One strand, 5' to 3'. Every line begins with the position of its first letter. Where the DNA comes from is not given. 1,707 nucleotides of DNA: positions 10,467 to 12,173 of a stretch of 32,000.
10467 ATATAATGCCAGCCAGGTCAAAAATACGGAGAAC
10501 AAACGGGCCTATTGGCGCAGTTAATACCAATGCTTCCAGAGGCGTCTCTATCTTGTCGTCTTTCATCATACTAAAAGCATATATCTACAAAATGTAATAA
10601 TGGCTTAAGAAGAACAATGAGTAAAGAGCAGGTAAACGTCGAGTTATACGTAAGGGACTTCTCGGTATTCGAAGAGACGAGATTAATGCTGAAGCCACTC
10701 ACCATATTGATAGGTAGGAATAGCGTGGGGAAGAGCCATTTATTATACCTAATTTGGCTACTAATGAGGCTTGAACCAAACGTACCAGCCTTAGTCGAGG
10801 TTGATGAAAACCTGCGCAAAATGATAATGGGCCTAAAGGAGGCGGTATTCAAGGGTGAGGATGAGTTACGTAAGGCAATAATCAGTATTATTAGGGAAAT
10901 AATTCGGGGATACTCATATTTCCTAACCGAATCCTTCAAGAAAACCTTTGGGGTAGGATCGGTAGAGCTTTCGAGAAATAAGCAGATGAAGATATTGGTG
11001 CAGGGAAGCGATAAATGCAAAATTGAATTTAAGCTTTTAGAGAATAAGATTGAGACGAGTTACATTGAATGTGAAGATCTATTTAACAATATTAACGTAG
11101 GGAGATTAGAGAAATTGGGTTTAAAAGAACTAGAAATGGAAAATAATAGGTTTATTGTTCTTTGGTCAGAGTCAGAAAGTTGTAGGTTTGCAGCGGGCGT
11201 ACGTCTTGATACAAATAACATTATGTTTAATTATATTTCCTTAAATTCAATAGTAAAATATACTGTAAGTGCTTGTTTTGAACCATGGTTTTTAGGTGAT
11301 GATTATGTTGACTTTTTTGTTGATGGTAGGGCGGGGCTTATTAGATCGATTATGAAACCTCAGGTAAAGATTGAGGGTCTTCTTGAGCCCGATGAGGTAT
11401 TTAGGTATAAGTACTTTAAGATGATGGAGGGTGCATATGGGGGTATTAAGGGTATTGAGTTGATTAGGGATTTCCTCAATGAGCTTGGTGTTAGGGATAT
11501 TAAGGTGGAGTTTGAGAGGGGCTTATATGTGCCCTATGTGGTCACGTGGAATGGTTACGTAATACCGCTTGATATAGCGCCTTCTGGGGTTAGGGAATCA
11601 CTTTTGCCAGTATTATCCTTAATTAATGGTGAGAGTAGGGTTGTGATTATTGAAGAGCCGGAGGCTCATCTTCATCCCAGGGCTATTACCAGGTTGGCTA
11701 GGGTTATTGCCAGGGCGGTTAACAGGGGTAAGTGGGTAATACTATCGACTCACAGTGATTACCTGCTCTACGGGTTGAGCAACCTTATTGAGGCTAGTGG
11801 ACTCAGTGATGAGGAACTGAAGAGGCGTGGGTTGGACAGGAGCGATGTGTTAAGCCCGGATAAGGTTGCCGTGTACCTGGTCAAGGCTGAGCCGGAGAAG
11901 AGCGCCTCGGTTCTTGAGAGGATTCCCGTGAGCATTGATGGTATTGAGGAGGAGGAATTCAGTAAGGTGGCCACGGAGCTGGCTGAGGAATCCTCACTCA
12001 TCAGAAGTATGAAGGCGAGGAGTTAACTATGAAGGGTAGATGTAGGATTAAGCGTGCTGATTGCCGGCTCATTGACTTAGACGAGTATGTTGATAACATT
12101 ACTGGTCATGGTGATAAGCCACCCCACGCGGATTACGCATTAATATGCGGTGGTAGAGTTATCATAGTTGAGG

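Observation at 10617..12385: Translationally coupled ABC-like ATPase + 118-aa mini nuclease-like protein: candidate two-gene defence cassette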

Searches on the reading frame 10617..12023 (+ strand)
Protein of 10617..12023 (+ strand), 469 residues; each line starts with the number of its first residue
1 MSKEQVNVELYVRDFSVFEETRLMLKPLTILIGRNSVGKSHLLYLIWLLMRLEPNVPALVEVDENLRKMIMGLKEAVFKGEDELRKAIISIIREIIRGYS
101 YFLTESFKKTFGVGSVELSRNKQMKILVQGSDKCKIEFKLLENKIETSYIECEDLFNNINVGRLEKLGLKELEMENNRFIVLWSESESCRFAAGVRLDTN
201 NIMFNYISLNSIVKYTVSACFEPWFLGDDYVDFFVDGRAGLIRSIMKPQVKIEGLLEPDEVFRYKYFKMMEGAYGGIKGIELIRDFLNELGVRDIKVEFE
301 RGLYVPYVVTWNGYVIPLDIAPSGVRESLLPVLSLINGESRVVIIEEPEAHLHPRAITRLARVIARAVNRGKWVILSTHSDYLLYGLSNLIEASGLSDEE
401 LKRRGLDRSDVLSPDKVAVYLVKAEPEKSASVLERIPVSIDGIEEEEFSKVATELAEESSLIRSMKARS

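Call 4: search_protein_families(library=pfam, proteins=[window:10617-12023:+], max_evalue=1)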
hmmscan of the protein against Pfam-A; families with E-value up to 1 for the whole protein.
window:10617-12023:+ (469 aa): 4 families
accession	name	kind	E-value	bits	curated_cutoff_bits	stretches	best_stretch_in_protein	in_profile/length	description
PF13175.12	AAA_15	-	2.1e-20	74.2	32.1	2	300-383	291-373/374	AAA ATPase domain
PF13304.12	AAA_21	-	4.9e-18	66.7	27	2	304-384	221-303/304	AAA domain, putative AbiEii toxin, Type IV TA system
PF11398.14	DUF2813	-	6.2e-05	23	21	2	23-52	19-48/372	Protein of unknown function (DUF2813)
PF02463.25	SMC_N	-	0.3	10.9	40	0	10-49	5-48/220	RecF/RecN/SMC N terminal domain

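Call 5: search_protein_families(library=padloc, proteins=[window:10617-12023:+], max_evalue=1)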
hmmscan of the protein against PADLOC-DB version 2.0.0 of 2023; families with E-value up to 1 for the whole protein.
window:10617-12023:+ (469 aa): 122 families (the best 25 are shown)
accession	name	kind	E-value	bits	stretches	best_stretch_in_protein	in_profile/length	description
PDLC04033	PD-T4-4_A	-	7.4e-29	99.2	2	316-459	300-451/460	-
PDLC03878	NsnB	-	4e-25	87.3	2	335-437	232-317/345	-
PDLC02979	AriA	-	1.4e-23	82.3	2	293-383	290-372/373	-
PDLC02980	AriA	-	2.8e-23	81.4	2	261-384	177-303/304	-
PDLC04032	PD-T4-4_A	-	1.5e-22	78.2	2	337-458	344-461/474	-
PDLC04664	PDC-M47A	-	1e-17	62.3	2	336-426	318-411/461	-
PDLC04177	HEC-01A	-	4.9e-16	56.7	2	339-408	296-364/393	-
PDLC04175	HEC-01A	-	1e-15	55.7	2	338-384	267-312/363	-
PDLC04710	PDC-M56A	-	2.7e-13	47.7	2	340-384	241-285/382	-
PDLC04389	PDC-M07A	-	4.6e-13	47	2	8-52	7-51/443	-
PDLC04178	HEC-01A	-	8.5e-13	46.1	2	338-384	286-331/399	-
PDLC02358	Old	-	9e-13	45.9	2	338-383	283-328/578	Old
PDLC04146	HEC-02B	-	4.3e-12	43.7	2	344-393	243-292/344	-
PDLC04707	PDC-M55A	-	1e-11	42.5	2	340-438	304-385/421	-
PDLC00066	GajA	-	1e-11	42.2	2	342-383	281-320/567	AAA ATPase domain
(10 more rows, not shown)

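Call 6: search_protein_families(library=ncbifam, proteins=[window:10617-12023:+], max_evalue=1)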
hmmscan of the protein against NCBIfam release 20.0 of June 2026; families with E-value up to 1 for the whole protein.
window:10617-12023:+ (469 aa): 24 families
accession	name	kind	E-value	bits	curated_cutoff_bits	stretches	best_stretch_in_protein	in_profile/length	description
NF047739.1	antiphage_MADS3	equivalog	2.7e-10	40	420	2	330-384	327-379/427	methylation-associated defense system AAA family ATPase MAD3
TIGR01166.1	cbiO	subfamily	5.1e-06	26.1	211.8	1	338-380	144-186/190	cobalt ABC transporter, ATP-binding protein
NF010159.0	PRK13638.1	equivalog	9.6e-06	25.1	489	1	339-390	154-205/271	energy-coupling factor ABC transporter ATP-binding protein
NF038234.1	retron_eff_Eco8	equivalog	1.2e-05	24.2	250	1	341-383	274-324/679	retron Eco8 family effector endonuclease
NF047930.1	ABC_ATP_B6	equivalog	0.001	17.7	670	1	338-379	153-194/510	putative B6 ABC transporter ATP-binding protein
TIGR01189.1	ccmA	equivalog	0.0013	18.4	131.6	1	338-382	144-188/198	heme ABC exporter ATP-binding protein CcmA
NF040873.1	AztA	equivalog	0.0026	17.4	220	1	339-381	137-179/191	zinc ABC transporter ATP-binding protein AztA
TIGR03740.1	galliderm_ABC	subfamily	0.0055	16.4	309.75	1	332-379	136-182/223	lantibiotic protection ABC transporter ATP-binding subunit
NF010061.0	PRK13538.1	equivalog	0.0056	16.2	195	1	339-381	151-193/211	cytochrome c biogenesis heme-transporting ATPase CcmA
TIGR03608.1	L_ocin_972_ABC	subfamily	0.0081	15.6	254.85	1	335-384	148-197/206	putative bacteriocin export ABC transporter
NF041760.1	PtuA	equivalog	0.0083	15.1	500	0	10-44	55-90/524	retron Ec78 anti-phage system effector ATPase PtuA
TIGR02673.1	FtsE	equivalog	0.012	15.3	264.85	1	340-384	156-200/214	cell division ATP-binding protein FtsE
NF010170.0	PRK13651.1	equivalog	0.013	14.4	432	1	338-380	182-224/308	cobalt transporter ATP-binding subunit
NF002981.0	PRK03695.1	equivalog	0.015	14.6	281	1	329-380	145-196/253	vitamin B12 ABC transporter ATP-binding protein BtuD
NF001503.0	PRK00349.1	equivalog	0.018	13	1147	0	342-379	854-891/943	excinuclease ABC subunit UvrA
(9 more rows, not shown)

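Call 8: find_homologous_proteins(query=window:10617-12023:+)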
Query window:10617-12023:+ (469 aa): 319 proteins with E <= 0.001 among 8000 candidates; the best 120 are listed.
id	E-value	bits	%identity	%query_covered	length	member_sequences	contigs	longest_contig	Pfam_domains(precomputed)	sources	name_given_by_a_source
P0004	0.0e+0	1023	100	100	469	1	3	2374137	PF13175.13,PF13304.13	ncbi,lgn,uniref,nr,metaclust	ncbi:AAA family ATPase [Vulcanisaeta distributa]|uniref:ATPase AAA-type core domain-containing prote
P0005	7.0e-200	682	71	98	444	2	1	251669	PF13175.13,PF13304.13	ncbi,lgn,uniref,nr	ncbi:AAA family ATPase [Vulcanisaeta sp. JCM 16161]|uniref:AAA family ATPase n=1 Tax=Vulcanisaeta sp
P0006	4.1e-144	499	84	59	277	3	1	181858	-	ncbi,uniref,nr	ncbi:hypothetical protein [Vulcanisaeta souniana]|uniref:hypothetical protein n=1 Tax=Vulcanisaeta s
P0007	8.7e-76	273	37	97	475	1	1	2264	PF11398.15,PF13175.13,PF13476.13,PF13304.13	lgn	-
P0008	2.8e-68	249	38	97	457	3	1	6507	PF13175.13,PF13476.13,PF13304.13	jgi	jgi:predicted ATPase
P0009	9.2e-68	247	37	97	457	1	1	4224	PF13175.13,PF13304.13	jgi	jgi:hypothetical protein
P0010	1.0e-67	247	36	97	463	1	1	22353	PF13175.13,PF13304.13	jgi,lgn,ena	-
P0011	1.6e-67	246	37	97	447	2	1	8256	PF13175.13,PF13304.13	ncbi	-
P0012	2.1e-67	246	38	97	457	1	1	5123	PF13175.13,PF13304.13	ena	-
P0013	6.3e-67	244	38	97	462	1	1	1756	PF13175.13,PF13476.13,PF13304.13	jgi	jgi:predicted ATPase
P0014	9.9e-67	244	37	97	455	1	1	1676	PF13175.13,PF13304.13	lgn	-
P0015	1.5e-66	243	38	97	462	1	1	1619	PF13175.13,PF13476.13,PF13304.13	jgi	-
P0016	1.6e-66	243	37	97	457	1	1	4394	PF13175.13,PF13304.13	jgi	jgi:hypothetical protein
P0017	2.1e-66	243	37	97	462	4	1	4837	PF13175.13,PF13476.13,PF13304.13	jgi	-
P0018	2.5e-66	242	35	98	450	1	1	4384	PF13175.13,PF13304.13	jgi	-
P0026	2.3e-64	236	34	96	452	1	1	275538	PF13175.13,PF13304.13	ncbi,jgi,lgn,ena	-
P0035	4.3e-63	232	35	97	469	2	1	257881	PF13175.13,PF13304.13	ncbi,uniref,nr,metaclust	ncbi:AAA family ATPase [Vulcanisaeta thermophila]|uniref:AAA family ATPase n=1 Tax=Vulcanisaeta ther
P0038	9.6e-63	230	36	97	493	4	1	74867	PF11398.15,PF13175.13,PF13304.13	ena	-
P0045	6.0e-62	228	37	97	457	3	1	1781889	PF13175.13,PF13304.13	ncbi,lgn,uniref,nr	ncbi:conserved hypothetical protein [Thermofilum pendens Hrk 5]|uniref:ATPase AAA-type core domain-c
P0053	2.8e-61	226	36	96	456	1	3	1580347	PF13175.13,PF13304.13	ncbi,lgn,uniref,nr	ncbi:AAA family ATPase [Staphylothermus hellenicus]|uniref:Endonuclease GajA/Old nuclease/RecF-like 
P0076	9.6e-58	214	34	97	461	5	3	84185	PF13175.13,PF13304.13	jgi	-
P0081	7.4e-57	211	35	96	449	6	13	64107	PF13175.13,PF13304.13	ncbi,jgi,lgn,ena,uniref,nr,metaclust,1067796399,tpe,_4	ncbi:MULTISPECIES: AAA family ATPase [Pyrobaculum]|jgi:hypothetical protein|uniref:AAA family ATPase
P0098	1.1e-52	197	33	97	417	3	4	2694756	PF11398.15,PF13175.13,PF13304.13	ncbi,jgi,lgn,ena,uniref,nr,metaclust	ncbi:AAA family ATPase [Sulfurisphaera tokodaii]|uniref:Endonuclease GajA/Old nuclease/RecF-like AAA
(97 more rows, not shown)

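Call 10: find_encoding_contigs(protein=P0045, flank=4000, max_places=2)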
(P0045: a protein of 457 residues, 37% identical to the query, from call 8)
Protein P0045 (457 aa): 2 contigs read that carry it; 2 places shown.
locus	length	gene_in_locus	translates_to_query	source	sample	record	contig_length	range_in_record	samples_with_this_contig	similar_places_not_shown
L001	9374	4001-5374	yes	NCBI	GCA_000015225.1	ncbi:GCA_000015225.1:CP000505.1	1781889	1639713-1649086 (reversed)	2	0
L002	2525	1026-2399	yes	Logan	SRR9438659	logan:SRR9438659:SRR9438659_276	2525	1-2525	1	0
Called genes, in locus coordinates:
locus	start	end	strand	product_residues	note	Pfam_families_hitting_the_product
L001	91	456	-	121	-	-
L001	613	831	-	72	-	-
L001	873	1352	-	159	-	-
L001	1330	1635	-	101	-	PF04014:MazE_antitoxin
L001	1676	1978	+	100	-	-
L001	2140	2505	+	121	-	-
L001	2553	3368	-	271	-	PF04108:ATG17_like (weak), PF00015:MCPsignal (weak), PF12644:DUF3782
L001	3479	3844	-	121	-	-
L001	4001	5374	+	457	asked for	PF13175:AAA_15 (weak), PF13304:AAA_21, PF13175:AAA_15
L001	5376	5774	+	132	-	-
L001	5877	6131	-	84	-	-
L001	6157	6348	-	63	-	-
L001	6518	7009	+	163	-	PF05942:PaREP1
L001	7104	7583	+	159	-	PF18498:DUF5618 (weak), PF05942:PaREP1 (weak)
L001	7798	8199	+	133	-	PF05168:HEPN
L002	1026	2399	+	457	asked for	PF13175:AAA_15 (weak), PF13304:AAA_21, PF13175:AAA_15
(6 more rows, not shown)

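Call 11: find_encoding_contigs(protein=P0053, flank=4000, max_places=2)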
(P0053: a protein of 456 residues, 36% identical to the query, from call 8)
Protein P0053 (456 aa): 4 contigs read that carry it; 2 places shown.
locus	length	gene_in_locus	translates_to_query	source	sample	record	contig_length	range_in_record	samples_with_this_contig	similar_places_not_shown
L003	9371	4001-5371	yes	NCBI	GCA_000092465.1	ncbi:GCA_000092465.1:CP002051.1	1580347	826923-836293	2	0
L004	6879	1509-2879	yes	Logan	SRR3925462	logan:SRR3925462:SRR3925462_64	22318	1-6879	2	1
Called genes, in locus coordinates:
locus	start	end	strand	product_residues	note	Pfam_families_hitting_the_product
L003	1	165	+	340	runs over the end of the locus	PF19300:BPD_transp_1_N, PF00528:BPD_transp_1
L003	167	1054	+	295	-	PF00528:BPD_transp_1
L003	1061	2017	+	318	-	PF00005:ABC_tran, PF02463:SMC_N (faint), PF13304:AAA_21 (weak), PF08352:oligo_HPY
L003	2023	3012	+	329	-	PF00005:ABC_tran, PF08352:oligo_HPY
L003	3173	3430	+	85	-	PF01402:RHH_1 (weak), PF23434:DUF7120 (weak)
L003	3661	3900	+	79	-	-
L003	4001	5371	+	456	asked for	PF13175:AAA_15, PF13304:AAA_21, PF13175:AAA_15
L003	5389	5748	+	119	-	-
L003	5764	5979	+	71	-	-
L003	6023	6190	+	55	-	PF01934:HepT-like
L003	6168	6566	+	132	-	PF01909:NTP_transf_2 (weak), PF18765:Polbeta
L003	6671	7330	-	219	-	PF00005:ABC_tran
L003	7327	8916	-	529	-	-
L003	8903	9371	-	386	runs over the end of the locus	-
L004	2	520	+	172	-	?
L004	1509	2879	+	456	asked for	PF13175:AAA_15, PF13304:AAA_21, PF13175:AAA_15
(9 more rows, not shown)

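Call 12: find_encoding_contigs(protein=P0035, flank=4000, max_places=2)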
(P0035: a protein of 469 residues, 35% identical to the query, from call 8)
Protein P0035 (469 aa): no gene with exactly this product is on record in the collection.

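Call 15: find_related_loci(query=window:10617-12023:+, collection=genome_contigs, flank=4000)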
Query window:10617-12023:+ (469 aa) in genome_contigs; peptide patterns used: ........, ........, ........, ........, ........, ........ (x = any residue, [..] = any of these).
600 stretches matched a pattern (row limit reached: there are more); 427 encode a relative of the query (tblastn E <= 1e-3); the best 80 are kept; 80 distinct loci.
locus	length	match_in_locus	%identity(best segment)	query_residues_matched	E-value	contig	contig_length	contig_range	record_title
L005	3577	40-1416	36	12-464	6e-71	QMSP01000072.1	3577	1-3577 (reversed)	MAG: Thermoprotei archaeon isolate B12_G16 B12_Guay16_scaffold_33194, whole genome shotgun sequence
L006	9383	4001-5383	29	5-465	4e-31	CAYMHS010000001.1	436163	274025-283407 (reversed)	MAG TPA_asm: uncultured Thermoproteaceae archaeon isolate SRP141552_co1_85 genome assembly, contig: NODE_1_length_436163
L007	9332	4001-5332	26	6-459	1e-27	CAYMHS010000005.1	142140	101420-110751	MAG TPA_asm: uncultured Thermoproteaceae archaeon isolate SRP141552_co1_85 genome assembly, contig: NODE_30_length_14214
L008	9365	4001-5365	27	12-456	2e-27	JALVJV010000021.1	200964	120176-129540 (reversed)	MAG: Archaeoglobaceae archaeon isolate A1_metabat2_scaf2bin.085 A1_NODE_5_length_200964_cov_5.053441, whole genome shotg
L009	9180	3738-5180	28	7-459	1e-24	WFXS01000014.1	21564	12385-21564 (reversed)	MAG: candidate division WOR-3 bacterium isolate S141_60_esom k151_125796, whole genome shotgun sequence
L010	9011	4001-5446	43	2-459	2e-23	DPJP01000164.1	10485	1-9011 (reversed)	MAG TPA_asm: Armatimonadetes bacterium isolate UBA11051 contig_7986, whole genome shotgun sequence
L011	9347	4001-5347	27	12-459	1e-23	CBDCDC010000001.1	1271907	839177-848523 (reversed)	MAG: Candidatus Latescibacterota bacterium isolate a5674b02-4162-4bfe-8498-4cf7be1abab7 genome assembly, contig: contig_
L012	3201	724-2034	25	2-466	1e-23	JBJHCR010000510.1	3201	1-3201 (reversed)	MAG: Vulcanimicrobiota bacterium isolate SF2967_J5348.metabat_sens.001 NODE_34934_length_3201_cov_1.247560, whole genome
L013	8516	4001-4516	38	295-464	3e-23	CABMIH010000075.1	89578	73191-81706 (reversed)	uncultured archaeon isolate LFW-280_3_2 genome assembly, contig: LFW28032_77, whole genome shotgun sequence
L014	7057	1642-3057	28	8-459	4e-23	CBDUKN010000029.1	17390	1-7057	MAG TPA_asm: uncultured Thermoprotei archaeon isolate SRR6823441_binner12_Refined_102 genome assembly, contig: ERZ174223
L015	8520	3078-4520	40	12-459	2e-22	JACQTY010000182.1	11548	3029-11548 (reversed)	MAG: Chloroflexi bacterium isolate NC_groundwater_1423_Ag_S-0.65um_59_50 S_p65_S5_coassembly_k141_3705061, whole genome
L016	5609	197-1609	45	12-463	1e-22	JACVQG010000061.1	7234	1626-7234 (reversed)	MAG: Dehalococcoidia bacterium isolate B4_bin.11 scaffold_2683, whole genome shotgun sequence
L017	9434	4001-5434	28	2-459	3e-22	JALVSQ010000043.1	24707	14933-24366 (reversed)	MAG: Candidatus Micrarchaeota archaeon isolate A3_metabat2_scaf2bin.362 A3_NODE_763_length_24707_cov_2.221481, whole gen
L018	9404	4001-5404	38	7-468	5e-22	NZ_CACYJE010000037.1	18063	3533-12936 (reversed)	MAG: uncultured Methanobrevibacter sp. isolate RUG11987, whole genome shotgun sequence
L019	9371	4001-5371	25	6-450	1e-21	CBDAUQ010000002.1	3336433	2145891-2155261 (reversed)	MAG: Cenarchaeum sp. isolate d8c039c0-47ae-4276-bf28-ececfd51b7c1 genome assembly, contig: contig_2, whole genome shotgu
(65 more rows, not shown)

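Call 48: search_solved_structures(query=window:10617-12023:+, max_evalue=0.01)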
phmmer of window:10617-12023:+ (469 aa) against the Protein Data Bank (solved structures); distinct sequences matched with E-value up to 0.01: 9.
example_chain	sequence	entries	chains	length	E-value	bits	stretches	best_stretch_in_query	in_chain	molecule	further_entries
6p74_A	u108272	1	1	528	7.4e-05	24.8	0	340-382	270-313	Putative ATP-dependent endonuclease of the OLD family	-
6n9l_A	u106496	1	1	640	0.00089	21.2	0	342-392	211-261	UvrABC system protein A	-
7sh1_A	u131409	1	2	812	0.0011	20.9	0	318-383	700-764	Excinuclease ABC subunit UvrA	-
8sm3_A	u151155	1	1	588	0.0014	20.6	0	342-390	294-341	Endonuclease GajA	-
8wy4_A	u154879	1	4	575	0.0014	20.6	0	342-390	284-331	Endonuclease GajA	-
8jq9_B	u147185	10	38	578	0.0015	20.5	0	342-390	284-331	Endonuclease GajA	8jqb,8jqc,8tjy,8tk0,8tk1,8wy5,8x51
8j4t_A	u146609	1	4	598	0.0015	20.5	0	342-390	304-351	Endonuclease GajA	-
8u7i_A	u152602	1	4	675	0.0019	20.1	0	342-390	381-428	Endonuclease GajA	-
3pih_A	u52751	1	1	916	0.0022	20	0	342-392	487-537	UvrABC system protein A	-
